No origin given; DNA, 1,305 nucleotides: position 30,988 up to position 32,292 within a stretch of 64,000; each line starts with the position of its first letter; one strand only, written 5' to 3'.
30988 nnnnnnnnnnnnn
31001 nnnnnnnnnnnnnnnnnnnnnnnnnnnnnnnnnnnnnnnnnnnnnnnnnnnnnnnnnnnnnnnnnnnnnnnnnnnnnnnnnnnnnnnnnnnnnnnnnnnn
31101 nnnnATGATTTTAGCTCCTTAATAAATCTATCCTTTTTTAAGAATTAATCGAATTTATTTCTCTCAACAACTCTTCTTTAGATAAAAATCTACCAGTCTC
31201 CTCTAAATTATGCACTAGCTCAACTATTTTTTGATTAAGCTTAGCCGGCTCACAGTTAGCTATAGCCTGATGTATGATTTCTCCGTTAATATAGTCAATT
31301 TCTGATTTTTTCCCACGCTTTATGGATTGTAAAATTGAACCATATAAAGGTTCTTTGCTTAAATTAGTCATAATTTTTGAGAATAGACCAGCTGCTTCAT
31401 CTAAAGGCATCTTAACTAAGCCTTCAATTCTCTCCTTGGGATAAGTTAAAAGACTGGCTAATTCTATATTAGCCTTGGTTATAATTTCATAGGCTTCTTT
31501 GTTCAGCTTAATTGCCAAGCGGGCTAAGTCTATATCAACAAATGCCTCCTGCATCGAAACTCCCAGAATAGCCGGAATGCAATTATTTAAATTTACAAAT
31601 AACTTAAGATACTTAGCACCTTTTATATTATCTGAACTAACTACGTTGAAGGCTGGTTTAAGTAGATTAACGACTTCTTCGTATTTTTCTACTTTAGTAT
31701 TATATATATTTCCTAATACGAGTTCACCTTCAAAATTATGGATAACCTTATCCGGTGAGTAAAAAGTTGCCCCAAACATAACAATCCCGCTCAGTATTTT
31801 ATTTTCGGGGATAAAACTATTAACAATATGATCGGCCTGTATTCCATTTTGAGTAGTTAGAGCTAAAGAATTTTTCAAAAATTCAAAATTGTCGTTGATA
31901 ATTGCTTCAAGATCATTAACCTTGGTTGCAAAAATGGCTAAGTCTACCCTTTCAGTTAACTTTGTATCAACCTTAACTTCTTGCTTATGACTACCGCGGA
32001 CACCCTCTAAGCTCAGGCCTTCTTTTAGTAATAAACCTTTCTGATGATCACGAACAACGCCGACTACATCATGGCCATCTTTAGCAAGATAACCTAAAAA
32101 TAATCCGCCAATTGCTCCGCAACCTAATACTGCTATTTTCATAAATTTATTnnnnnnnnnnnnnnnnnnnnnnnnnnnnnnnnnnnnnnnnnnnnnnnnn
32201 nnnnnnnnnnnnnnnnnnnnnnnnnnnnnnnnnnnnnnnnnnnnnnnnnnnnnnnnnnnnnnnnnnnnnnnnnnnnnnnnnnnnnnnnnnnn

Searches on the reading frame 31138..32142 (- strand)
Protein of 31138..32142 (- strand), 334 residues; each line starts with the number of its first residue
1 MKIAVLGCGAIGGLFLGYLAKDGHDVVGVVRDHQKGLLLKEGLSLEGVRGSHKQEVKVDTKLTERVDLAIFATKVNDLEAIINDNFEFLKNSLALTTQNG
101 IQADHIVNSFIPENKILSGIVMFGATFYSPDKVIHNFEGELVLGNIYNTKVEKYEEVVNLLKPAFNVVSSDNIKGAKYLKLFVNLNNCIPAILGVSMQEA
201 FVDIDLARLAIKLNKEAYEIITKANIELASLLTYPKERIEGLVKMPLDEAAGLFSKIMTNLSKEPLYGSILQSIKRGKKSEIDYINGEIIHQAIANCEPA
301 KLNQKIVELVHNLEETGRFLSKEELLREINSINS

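Call 6: search_protein_families(library=pfam, proteins=[window:31138-32142:-], max_evalue=0.001)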
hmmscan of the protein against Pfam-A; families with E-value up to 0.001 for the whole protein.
window:31138-32142:- (334 aa): 3 families
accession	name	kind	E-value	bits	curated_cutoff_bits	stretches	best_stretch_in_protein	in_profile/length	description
PF02558.23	ApbA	-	4.3e-27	95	22.2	1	3-146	1-148/150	Ketopantoate reductase PanE/ApbA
PF08546.17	ApbA_C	-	9.7e-14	52.2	22.7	1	172-314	1-125/125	Ketopantoate reductase PanE/ApbA C terminal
PF03807.23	F420_oxidored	-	0.00016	22.6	21.6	1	2-84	1-78/94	NADP oxidoreductase coenzyme F420-dependent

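Call 12: search_protein_families(library=ncbifam, proteins=[window:31138-32142:-], max_evalue=0.00001)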
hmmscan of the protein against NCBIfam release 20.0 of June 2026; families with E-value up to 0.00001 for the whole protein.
window:31138-32142:- (334 aa): 15 families
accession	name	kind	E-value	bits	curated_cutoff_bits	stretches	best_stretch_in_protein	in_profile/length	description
TIGR00745.1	apbA_panE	subfamily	4.2e-43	147.8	141.35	1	2-315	1-303/305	2-dehydropantoate 2-reductase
NF006083.0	PRK08229.1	equivalog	8.5e-33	113.7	371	1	1-328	3-333/341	2-dehydropantoate 2-reductase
NF005092.1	PRK06522.2-3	equivalog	2.7e-31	108.8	500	1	1-314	1-295/296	2-dehydropantoate 2-reductase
NF005088.0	PRK06522.1-2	subfamily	1.8e-28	99.6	371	1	1-315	1-303/308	2-dehydropantoate 2-reductase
NF005091.0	PRK06522.2-2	equivalog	2.9e-26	92.4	252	1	1-314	2-297/302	2-dehydropantoate 2-reductase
NF005093.0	PRK06522.2-4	equivalog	5.9e-23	81.7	308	1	1-197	4-203/304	2-dehydropantoate 2-reductase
NF005087.0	PRK06522.1-1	equivalog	2.7e-22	79.2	351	1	1-315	1-290/296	2-dehydropantoate 2-reductase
NF005089.0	PRK06522.1-4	subfamily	3.3e-18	66.1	223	2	1-101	1-104/326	2-dehydropantoate 2-reductase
NF005094.0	PRK06522.2-5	equivalog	5.4e-18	65.3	382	1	1-296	1-284/307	2-dehydropantoate 2-reductase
NF004887.0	PRK06249.1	equivalog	4.7e-15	55.6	360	1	1-218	6-235/316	putative 2-dehydropantoate 2-reductase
NF004311.0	PRK05708.1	equivalog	5.1e-12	45.3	378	1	2-184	4-188/305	putative 2-dehydropantoate 2-reductase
NF005090.0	PRK06522.2-1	equivalog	1.2e-08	34.6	496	1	1-199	3-202/296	2-dehydropantoate 2-reductase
NF009541.0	PRK12921.1-1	equivalog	3.6e-08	33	338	1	2-253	7-249/297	oxidoreductase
NF009543.0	PRK12921.1-5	equivalog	1.5e-07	30.9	339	0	266-314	255-303/305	oxidoreductase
NF009542.0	PRK12921.1-4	equivalog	6.1e-07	29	288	1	1-227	2-215/286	oxidoreductase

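Call 106: search_solved_structures(query=window:31138-32142:-, max_evalue=0.00001)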
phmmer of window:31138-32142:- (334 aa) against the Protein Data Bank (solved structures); distinct sequences matched with E-value up to 0.00001: 14.
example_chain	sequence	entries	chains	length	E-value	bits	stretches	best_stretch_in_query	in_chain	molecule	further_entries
3hwr_A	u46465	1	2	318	9.8e-21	77.5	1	1-315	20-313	2-dehydropantoate 2-reductase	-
5hws_A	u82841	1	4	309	1.8e-15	60.2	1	1-312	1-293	2-dehydropantoate 2-reductase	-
5ayv_A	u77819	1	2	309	2.5e-15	59.8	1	1-227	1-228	2-dehydropantoate 2-reductase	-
3wfi_A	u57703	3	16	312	3.7e-12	49.4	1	1-312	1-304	2-dehydropantoate 2-reductase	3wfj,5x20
2ew2_A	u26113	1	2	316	3.7e-10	42.8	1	1-196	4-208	2-dehydropantoate 2-reductase, putative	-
3i83_A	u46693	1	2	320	2.8e-09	39.9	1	2-184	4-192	2-dehydropantoate 2-reductase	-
8wl1_A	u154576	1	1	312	8e-09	38.4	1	1-184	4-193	2-dehydropantoate 2-reductase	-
8wl3_A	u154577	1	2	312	8.3e-09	38.4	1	1-184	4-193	2-dehydropantoate 2-reductase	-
8wl4_A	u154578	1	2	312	1.5e-08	37.5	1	1-184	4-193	2-dehydropantoate 2-reductase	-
1yjq_A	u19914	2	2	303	1.1e-07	34.6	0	1-34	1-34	2-dehydropantoate 2-reductase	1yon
2ofp_A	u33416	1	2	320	1.4e-07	34.4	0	1-34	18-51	Ketopantoate reductase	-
1ks9_A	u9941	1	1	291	1.5e-07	34.3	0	1-34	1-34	2-DEHYDROPANTOATE 2-REDUCTASE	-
3hn2_A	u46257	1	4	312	1.5e-06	30.9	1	1-194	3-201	2-dehydropantoate 2-reductase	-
3ego_A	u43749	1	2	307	1.8e-06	30.7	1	1-139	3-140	Probable 2-dehydropantoate 2-reductase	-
